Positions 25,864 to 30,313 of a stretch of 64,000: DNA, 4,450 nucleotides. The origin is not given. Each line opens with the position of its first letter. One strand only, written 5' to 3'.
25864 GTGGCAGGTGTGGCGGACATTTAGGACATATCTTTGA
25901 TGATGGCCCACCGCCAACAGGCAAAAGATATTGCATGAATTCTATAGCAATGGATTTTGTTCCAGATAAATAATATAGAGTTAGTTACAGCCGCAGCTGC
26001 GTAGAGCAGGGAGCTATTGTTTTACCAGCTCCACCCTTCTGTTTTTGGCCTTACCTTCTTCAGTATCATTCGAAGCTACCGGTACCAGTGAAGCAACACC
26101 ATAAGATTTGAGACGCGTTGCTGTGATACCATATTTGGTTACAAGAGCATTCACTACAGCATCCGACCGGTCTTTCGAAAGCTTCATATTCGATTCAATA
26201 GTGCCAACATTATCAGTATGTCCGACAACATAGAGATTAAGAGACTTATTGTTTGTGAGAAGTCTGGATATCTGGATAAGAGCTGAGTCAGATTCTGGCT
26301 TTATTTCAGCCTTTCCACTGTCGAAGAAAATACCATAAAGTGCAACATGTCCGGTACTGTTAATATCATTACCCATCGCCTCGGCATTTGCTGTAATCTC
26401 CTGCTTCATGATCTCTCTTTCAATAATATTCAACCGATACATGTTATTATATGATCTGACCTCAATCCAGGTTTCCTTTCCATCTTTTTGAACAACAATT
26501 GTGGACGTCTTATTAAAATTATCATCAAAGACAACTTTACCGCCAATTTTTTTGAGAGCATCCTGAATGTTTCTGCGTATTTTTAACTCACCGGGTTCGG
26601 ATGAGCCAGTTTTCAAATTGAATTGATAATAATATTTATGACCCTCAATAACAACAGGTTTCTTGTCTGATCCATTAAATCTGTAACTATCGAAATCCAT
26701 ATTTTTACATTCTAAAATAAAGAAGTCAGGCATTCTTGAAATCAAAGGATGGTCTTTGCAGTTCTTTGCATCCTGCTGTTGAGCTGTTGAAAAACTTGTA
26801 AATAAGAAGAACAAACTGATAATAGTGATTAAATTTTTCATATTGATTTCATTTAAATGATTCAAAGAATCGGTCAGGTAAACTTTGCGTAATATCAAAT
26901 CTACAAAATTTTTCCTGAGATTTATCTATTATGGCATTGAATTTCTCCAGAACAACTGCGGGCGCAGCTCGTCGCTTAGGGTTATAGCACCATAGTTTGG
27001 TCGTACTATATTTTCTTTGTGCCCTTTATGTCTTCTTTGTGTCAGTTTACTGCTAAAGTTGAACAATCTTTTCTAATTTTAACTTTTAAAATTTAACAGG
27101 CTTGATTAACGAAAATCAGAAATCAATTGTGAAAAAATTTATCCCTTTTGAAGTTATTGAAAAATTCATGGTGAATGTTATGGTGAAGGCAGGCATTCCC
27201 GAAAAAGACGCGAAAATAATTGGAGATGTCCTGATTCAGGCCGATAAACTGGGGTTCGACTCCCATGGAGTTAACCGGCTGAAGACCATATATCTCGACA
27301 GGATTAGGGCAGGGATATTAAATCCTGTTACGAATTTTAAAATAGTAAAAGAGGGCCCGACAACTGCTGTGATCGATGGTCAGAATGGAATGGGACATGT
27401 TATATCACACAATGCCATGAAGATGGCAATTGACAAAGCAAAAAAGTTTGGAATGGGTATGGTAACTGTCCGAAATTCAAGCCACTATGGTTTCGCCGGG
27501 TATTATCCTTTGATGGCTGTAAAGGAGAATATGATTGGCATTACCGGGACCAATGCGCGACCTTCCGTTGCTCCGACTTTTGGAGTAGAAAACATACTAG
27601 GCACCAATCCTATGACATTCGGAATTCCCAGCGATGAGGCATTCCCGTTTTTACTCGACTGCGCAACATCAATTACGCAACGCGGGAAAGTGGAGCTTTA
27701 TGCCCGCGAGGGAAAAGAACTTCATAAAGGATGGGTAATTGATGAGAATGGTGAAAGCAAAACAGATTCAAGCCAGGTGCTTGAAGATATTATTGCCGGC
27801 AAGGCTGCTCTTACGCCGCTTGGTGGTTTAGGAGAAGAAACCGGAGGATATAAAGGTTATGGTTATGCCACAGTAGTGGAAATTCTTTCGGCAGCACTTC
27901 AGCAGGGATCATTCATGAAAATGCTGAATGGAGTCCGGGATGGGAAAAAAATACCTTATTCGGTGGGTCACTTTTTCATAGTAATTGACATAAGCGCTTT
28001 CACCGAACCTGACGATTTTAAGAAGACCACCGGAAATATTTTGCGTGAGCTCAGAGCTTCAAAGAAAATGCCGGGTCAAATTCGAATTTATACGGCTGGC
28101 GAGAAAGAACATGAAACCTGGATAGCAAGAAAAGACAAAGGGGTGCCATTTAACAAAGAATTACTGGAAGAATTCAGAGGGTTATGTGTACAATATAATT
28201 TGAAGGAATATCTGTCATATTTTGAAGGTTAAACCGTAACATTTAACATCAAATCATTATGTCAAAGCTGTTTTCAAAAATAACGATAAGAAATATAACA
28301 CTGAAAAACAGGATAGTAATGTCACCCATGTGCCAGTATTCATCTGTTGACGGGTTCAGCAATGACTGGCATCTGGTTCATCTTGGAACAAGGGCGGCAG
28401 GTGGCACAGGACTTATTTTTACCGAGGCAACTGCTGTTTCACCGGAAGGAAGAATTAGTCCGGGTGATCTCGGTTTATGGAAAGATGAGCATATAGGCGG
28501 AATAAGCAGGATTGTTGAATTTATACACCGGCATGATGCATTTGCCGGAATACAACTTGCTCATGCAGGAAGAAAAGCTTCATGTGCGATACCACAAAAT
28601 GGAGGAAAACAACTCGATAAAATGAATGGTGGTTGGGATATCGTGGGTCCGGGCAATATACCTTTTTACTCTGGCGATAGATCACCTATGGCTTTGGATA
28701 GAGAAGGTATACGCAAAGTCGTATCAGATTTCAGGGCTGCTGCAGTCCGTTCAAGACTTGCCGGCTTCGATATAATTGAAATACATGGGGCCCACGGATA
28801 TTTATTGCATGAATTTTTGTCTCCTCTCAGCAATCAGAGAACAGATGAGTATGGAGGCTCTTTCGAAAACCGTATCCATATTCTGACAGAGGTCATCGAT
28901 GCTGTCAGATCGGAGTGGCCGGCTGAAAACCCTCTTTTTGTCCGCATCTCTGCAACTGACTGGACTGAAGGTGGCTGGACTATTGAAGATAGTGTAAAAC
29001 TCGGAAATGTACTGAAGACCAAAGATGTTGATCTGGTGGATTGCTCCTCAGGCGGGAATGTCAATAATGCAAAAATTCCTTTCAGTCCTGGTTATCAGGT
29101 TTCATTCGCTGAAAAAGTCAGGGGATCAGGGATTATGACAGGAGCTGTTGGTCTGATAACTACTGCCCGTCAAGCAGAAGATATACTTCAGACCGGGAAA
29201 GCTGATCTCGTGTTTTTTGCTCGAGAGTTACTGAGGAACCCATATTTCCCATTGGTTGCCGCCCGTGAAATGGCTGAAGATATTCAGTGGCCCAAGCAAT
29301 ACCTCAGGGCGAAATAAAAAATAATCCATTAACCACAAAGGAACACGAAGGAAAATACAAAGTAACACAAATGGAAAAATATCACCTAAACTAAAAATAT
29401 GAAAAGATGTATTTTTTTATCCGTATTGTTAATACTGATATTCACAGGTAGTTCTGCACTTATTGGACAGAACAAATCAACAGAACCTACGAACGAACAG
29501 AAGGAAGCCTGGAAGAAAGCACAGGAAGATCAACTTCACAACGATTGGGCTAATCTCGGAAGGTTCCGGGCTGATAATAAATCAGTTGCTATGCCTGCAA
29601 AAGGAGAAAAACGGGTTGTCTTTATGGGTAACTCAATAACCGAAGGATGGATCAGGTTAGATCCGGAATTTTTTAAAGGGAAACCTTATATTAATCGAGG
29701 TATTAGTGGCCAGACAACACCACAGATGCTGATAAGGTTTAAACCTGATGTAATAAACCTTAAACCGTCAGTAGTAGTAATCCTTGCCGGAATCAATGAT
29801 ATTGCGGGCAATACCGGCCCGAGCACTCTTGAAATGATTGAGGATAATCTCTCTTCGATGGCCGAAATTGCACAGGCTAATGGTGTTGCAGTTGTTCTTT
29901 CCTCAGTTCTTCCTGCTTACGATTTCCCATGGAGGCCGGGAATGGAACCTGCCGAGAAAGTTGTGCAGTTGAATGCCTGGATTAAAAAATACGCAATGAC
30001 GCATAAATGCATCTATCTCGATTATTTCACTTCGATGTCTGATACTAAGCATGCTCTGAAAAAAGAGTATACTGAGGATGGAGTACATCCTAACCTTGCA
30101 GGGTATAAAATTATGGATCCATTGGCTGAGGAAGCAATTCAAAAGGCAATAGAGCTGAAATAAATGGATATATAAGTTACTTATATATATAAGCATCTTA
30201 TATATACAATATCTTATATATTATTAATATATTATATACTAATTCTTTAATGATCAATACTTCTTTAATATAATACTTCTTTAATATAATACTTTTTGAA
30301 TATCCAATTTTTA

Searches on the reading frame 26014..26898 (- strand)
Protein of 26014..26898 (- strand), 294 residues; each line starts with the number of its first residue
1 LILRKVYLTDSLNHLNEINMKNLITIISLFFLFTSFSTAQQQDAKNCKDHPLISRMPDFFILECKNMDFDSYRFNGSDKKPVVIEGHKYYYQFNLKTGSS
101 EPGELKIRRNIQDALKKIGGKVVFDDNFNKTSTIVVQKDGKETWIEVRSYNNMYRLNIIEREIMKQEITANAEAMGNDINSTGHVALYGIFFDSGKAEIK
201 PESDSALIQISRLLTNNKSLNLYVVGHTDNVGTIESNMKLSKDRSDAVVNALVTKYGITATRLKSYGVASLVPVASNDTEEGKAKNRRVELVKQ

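Call 11: search_protein_families(library=pfam, proteins=[window:26014-26898:-])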
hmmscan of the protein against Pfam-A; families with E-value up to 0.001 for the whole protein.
window:26014-26898:- (294 aa): 1 family
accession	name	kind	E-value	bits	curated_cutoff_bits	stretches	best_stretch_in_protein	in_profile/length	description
PF00691.25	OmpA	-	1.7e-18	67.2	27.2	1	191-287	1-98/98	OmpA family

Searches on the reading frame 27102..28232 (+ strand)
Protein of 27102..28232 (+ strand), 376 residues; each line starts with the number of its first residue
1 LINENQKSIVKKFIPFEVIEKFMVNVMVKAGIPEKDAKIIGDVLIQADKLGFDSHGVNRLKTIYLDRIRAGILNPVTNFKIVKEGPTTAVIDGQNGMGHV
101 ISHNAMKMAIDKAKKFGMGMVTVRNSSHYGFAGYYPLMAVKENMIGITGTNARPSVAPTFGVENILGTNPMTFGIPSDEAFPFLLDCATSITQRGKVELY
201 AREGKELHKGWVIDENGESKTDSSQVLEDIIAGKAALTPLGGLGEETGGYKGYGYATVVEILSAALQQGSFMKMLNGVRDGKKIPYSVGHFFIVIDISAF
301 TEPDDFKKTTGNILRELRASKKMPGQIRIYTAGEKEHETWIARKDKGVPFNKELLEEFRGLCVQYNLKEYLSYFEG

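Call 11: search_protein_families(library=pfam, proteins=[window:27102-28232:+])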
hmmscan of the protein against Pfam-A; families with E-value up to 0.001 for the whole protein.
window:27102-28232:+ (376 aa): 1 family
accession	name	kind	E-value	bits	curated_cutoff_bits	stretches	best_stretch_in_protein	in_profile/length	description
PF02615.19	Ldh_2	-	3.1e-122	408.3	38.8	1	15-357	2-331/333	Malate/L-lactate dehydrogenase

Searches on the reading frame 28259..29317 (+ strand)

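Call 11: search_protein_families(library=pfam, proteins=[window:28259-29317:+])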
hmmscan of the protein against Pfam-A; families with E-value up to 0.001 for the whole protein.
window:28259-29317:+ (352 aa): 1 family
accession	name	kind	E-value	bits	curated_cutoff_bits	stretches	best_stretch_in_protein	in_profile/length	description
PF00724.26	Oxidored_FMN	-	4e-76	256.9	27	1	3-336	1-337/342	NADH:flavin oxidoreductase / NADH oxidase family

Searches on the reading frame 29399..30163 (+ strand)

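Call 11: search_protein_families(library=pfam, proteins=[window:29399-30163:+])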
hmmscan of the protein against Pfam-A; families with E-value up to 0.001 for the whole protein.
window:29399-30163:+ (254 aa): 3 families
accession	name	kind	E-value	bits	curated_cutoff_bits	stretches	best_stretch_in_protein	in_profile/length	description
PF13472.12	Lipase_GDSL_2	-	5.7e-28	99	32.9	1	75-238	1-178/178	GDSL-like Lipase/Acylhydrolase family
PF00657.28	Lipase_GDSL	-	2.9e-13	50.9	23.6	1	73-239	1-204/208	GDSL-like Lipase/Acylhydrolase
PF17182.10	OSK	-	0.00017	21.3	27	1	102-213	52-155/202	OSK domain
